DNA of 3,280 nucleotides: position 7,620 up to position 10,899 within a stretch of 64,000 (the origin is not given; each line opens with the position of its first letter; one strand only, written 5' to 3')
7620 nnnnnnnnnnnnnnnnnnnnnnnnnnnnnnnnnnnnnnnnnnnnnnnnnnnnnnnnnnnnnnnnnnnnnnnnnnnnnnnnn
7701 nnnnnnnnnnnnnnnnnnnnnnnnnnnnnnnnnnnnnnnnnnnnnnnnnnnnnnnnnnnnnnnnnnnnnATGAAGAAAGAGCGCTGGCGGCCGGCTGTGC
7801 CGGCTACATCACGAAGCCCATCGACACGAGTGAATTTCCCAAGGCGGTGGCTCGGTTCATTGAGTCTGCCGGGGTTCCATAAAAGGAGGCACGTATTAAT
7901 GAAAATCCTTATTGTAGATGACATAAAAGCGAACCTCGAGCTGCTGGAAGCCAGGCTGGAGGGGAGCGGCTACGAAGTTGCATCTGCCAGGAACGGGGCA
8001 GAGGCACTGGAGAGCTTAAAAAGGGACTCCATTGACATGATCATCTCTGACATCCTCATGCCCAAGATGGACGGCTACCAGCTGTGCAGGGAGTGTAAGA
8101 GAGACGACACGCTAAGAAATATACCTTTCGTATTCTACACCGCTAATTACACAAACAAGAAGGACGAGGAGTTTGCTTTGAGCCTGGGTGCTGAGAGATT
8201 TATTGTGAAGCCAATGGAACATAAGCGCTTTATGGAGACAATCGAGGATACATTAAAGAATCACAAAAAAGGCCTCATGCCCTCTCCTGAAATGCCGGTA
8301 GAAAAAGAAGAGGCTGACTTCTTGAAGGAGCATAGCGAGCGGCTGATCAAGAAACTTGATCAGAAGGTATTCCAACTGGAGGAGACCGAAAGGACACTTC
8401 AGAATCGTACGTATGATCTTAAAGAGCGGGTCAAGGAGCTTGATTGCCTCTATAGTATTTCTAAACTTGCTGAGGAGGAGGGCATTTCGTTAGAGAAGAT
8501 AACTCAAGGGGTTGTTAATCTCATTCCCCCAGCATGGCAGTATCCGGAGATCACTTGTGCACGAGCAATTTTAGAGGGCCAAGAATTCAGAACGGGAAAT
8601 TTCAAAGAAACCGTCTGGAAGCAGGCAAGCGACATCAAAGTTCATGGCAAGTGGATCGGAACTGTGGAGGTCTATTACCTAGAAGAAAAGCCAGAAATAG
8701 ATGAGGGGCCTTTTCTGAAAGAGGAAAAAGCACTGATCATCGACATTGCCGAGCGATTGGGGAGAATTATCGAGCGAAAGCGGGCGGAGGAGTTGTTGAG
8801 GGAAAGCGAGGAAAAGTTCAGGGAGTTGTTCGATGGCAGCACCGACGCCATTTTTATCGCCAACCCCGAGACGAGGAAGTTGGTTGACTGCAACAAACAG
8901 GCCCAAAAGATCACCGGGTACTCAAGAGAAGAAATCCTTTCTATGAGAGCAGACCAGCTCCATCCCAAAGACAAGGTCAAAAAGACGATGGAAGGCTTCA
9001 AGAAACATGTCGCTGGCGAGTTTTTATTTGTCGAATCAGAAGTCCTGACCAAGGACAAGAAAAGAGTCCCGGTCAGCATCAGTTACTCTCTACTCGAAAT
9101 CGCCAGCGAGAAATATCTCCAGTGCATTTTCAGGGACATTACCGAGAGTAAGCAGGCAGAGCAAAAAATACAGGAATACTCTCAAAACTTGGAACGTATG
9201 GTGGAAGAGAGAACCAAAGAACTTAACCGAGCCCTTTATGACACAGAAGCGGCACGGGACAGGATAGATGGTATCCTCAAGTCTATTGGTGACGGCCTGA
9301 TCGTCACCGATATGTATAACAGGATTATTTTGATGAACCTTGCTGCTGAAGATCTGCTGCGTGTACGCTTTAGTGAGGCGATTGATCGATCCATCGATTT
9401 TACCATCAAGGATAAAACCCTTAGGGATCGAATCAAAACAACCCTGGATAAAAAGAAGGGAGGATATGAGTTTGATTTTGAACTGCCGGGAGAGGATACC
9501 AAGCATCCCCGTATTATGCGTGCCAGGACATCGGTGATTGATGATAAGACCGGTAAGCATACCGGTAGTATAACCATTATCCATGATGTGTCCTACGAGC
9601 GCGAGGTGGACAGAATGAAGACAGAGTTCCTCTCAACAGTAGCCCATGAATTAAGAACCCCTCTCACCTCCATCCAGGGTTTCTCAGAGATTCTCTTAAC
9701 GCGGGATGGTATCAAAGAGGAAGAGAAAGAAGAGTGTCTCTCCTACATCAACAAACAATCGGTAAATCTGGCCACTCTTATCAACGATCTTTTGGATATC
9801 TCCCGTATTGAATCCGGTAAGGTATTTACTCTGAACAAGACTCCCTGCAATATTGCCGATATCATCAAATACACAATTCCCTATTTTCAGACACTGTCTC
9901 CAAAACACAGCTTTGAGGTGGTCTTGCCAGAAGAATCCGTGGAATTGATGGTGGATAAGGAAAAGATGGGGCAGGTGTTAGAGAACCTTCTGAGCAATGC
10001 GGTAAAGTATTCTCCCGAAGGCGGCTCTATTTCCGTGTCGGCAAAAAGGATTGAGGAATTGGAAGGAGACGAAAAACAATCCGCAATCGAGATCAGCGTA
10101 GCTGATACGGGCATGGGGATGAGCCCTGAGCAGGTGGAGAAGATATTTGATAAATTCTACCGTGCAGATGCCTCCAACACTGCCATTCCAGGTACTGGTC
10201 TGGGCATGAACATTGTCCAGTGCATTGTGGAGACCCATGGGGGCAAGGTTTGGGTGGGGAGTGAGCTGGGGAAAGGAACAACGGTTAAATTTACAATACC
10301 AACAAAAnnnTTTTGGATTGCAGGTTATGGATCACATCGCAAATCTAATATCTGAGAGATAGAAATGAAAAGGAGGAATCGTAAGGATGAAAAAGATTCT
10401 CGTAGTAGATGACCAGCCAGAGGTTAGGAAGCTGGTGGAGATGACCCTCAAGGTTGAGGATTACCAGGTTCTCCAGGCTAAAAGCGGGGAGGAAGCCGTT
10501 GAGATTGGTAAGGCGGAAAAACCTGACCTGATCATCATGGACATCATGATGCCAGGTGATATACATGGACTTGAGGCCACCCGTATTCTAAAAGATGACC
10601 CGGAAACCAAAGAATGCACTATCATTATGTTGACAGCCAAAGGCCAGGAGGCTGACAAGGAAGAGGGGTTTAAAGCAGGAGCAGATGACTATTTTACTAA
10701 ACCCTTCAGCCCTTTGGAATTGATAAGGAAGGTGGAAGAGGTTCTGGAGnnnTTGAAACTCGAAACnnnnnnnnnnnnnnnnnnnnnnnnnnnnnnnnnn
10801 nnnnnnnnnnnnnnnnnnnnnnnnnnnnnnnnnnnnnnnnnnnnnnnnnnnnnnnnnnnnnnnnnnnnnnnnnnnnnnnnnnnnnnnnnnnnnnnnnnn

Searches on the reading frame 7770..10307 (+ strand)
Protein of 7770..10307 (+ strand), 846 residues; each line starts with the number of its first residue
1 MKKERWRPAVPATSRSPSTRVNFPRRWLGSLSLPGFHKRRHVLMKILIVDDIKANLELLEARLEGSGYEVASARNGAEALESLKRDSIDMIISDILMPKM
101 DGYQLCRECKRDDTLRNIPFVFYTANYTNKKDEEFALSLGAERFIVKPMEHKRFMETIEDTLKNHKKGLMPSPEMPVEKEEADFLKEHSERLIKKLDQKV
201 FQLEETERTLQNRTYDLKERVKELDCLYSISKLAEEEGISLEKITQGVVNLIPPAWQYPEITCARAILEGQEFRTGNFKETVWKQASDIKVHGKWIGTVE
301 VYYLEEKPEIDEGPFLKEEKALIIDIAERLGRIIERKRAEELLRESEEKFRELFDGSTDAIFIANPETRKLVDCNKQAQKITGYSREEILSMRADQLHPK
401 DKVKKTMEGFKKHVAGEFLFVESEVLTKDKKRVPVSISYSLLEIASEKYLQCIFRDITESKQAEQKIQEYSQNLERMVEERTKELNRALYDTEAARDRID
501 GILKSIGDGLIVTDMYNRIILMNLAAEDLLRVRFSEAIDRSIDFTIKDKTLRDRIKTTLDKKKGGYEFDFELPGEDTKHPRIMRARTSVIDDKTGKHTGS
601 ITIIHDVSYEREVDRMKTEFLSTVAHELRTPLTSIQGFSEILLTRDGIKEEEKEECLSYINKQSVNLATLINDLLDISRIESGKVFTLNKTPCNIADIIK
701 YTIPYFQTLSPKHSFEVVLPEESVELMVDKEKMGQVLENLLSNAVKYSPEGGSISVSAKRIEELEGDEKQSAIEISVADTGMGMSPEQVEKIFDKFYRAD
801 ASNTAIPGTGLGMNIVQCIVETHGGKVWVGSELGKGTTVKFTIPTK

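Call 74: search_protein_families(library=pfam, proteins=[window:7770-10307:+], max_evalue=0.00001)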
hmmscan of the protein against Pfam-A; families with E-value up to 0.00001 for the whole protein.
window:7770-10307:+ (846 aa): 7 families
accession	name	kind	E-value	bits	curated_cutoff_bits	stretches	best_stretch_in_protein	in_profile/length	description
PF02518.31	HATPase_c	-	2.5e-30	105.6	26.4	1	729-845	2-109/111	Histidine kinase-, DNA gyrase B-, and HSP90-like ATPase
PF00072.30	Response_reg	-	7.1e-26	91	30.2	1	46-158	1-110/111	Response regulator receiver domain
PF13426.13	PAS_9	-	1e-20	74.3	27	1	359-459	2-103/103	PAS domain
PF00512.31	HisKA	-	4.1e-20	72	26.9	1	616-683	1-66/66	His Kinase A (phospho-acceptor) domain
PF00989.32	PAS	-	3.6e-17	62.8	22.6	2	349-457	2-113/113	PAS fold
PF13188.13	PAS_8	-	3.5e-14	52.5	21.8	1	348-400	1-53/65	PAS domain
PF08448.16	PAS_4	-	9.1e-13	48.8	23.1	1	354-461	1-109/110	PAS fold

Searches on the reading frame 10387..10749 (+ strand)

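Call 74: search_protein_families(library=pfam, proteins=[window:10387-10749:+], max_evalue=0.00001)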
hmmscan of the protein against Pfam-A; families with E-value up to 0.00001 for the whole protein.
window:10387-10749:+ (121 aa): 1 family
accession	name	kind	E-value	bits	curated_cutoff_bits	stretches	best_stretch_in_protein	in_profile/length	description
PF00072.30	Response_reg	-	2.7e-31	108.5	30.2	1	4-116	1-110/111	Response regulator receiver domain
